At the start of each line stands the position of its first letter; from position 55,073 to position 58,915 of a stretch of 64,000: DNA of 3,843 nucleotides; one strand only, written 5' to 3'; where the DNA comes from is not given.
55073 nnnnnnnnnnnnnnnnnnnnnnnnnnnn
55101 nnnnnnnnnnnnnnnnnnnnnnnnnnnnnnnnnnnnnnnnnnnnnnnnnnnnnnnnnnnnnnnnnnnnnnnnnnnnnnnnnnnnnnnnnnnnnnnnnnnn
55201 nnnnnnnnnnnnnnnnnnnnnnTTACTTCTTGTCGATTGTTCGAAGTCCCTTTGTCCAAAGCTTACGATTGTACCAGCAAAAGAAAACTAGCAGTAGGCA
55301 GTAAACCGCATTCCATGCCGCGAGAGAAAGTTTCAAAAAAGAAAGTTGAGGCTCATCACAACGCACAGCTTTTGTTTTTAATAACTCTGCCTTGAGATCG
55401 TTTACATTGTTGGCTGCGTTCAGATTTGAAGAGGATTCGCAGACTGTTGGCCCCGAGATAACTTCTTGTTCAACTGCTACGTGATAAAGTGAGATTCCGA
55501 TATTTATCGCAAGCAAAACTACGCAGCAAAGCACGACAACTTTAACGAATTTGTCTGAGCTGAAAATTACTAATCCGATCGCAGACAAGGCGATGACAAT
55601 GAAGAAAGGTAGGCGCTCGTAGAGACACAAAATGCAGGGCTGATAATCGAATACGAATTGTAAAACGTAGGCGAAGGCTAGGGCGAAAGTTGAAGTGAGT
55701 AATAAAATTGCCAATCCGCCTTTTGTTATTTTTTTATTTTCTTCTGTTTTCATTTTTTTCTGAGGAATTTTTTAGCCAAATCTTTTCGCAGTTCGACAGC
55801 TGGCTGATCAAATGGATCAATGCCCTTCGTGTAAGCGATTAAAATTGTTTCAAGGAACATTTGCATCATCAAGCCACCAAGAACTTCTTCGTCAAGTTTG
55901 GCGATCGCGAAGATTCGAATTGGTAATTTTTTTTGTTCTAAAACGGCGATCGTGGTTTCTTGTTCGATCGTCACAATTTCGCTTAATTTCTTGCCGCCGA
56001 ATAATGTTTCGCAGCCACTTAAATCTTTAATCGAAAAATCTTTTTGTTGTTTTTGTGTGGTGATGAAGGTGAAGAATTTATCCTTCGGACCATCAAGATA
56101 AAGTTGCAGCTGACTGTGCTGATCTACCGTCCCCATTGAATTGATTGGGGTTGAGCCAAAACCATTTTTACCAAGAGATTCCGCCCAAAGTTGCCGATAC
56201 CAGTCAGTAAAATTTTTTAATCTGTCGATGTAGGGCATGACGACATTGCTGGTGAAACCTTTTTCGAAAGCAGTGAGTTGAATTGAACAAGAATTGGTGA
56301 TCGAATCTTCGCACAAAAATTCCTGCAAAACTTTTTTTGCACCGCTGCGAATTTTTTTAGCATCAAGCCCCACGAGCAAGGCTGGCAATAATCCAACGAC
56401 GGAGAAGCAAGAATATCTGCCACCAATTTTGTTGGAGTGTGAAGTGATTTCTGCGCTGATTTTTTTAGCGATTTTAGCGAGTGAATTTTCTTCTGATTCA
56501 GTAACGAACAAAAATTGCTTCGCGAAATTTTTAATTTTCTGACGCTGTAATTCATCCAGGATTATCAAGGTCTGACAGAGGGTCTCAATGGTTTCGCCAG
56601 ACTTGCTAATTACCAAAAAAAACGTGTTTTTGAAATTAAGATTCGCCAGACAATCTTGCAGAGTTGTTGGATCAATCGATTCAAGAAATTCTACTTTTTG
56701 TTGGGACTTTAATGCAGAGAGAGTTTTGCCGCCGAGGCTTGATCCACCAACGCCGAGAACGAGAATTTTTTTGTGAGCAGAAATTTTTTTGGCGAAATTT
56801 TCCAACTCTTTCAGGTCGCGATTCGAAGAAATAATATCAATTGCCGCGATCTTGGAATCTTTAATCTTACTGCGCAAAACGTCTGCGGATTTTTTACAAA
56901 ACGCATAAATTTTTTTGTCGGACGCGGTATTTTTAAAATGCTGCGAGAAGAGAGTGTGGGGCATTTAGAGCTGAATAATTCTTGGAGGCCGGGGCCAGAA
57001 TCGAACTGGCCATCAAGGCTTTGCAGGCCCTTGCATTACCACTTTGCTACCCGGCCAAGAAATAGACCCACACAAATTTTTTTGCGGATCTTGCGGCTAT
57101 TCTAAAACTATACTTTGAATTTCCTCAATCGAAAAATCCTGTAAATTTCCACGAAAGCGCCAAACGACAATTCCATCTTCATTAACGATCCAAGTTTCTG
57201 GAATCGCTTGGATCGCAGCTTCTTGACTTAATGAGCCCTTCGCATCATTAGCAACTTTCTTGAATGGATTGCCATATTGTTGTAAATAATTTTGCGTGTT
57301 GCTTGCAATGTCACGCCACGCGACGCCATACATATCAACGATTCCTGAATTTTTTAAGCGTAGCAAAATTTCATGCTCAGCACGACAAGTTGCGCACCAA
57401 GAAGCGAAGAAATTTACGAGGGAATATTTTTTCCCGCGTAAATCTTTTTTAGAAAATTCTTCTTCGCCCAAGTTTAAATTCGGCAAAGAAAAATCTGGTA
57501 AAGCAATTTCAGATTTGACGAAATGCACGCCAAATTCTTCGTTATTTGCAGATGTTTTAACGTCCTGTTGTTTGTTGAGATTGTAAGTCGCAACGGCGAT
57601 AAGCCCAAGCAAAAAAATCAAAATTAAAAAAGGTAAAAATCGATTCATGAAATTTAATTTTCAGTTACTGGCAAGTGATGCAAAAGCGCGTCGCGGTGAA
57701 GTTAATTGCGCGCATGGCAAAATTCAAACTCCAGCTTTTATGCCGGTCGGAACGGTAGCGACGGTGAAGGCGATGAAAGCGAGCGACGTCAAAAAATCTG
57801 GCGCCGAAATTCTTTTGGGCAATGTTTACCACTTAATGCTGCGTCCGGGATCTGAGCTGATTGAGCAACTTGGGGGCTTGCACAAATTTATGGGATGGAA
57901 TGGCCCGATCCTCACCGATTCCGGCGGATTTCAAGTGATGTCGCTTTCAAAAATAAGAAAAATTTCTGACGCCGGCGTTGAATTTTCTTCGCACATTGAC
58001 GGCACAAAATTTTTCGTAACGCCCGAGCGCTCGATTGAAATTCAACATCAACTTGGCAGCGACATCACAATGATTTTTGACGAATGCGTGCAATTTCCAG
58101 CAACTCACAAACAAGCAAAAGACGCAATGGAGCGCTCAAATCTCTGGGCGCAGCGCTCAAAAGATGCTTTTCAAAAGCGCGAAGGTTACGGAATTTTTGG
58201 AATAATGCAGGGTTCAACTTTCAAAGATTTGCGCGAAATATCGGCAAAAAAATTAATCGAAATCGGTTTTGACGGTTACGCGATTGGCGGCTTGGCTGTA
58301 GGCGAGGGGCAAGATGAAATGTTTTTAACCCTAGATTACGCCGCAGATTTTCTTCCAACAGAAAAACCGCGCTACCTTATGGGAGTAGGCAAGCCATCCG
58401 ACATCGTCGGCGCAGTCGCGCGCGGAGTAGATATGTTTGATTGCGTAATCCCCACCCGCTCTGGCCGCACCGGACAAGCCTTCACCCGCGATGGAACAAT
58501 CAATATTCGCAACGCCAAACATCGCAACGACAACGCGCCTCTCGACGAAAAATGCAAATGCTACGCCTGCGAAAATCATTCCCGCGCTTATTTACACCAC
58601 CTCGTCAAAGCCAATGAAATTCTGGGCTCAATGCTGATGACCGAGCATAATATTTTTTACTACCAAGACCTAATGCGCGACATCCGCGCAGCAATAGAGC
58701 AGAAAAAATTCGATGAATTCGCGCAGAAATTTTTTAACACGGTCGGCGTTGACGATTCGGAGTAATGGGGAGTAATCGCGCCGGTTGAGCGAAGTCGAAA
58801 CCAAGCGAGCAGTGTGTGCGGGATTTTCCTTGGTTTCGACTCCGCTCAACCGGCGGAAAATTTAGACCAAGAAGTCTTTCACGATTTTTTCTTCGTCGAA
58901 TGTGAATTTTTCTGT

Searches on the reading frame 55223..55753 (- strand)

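Call 28: search_protein_families(library=pfam, proteins=[window:55223-55753:-], max_evalue=0.001)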
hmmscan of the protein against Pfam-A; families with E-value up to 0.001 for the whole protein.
window:55223-55753:- (176 aa): 1 family
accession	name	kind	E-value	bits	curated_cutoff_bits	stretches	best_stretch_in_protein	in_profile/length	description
PF02600.21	DsbB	-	1.9e-27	96.9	22.1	1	14-160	5-146/148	Disulfide bond formation protein DsbB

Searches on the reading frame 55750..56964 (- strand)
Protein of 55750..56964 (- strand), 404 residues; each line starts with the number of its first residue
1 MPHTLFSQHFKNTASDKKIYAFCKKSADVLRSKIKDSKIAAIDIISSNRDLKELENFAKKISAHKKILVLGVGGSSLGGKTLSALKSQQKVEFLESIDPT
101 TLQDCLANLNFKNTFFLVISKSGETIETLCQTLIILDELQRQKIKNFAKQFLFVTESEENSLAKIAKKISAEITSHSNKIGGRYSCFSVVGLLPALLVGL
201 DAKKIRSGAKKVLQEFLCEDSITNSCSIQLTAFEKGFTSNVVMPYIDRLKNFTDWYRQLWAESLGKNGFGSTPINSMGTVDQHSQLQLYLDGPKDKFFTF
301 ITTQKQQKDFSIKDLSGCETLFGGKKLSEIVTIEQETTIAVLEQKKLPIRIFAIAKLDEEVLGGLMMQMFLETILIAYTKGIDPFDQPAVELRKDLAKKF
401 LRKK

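Call 28: search_protein_families(library=pfam, proteins=[window:55750-56964:-], max_evalue=0.001)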
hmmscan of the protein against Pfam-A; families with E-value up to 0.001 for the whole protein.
window:55750-56964:- (404 aa): 1 family
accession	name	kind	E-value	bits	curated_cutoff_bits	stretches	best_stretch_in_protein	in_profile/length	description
PF00342.24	PGI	-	2.7e-25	89.4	22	1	64-401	96-466/486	Phosphoglucose isomerase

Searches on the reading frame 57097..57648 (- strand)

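Call 28: search_protein_families(library=pfam, proteins=[window:57097-57648:-], max_evalue=0.001)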
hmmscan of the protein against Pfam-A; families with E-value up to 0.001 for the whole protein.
window:57097-57648:- (183 aa): 4 families
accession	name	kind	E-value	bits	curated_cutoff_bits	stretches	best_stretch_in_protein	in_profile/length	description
PF08534.16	Redoxin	-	4.6e-16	59.4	26.6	1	49-170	5-137/148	Redoxin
PF00578.27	AhpC-TSA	-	4.7e-10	39.9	26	1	50-163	5-123/124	AhpC/TSA family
PF00085.26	Thioredoxin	-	7.5e-07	29.6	23.5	1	61-90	6-35/103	Thioredoxin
PF13905.12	Thioredoxin_8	-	1.9e-05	25.3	27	1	74-161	2-94/94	Thioredoxin-like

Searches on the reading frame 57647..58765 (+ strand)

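Call 28: search_protein_families(library=pfam, proteins=[window:57647-58765:+], max_evalue=0.001)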
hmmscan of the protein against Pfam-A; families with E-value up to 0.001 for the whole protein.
window:57647-58765:+ (372 aa): 1 family
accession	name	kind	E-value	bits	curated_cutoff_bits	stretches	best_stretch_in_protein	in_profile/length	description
PF01702.25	TGT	-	7.2e-159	529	26.3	1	13-365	2-354/357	Queuine tRNA-ribosyltransferase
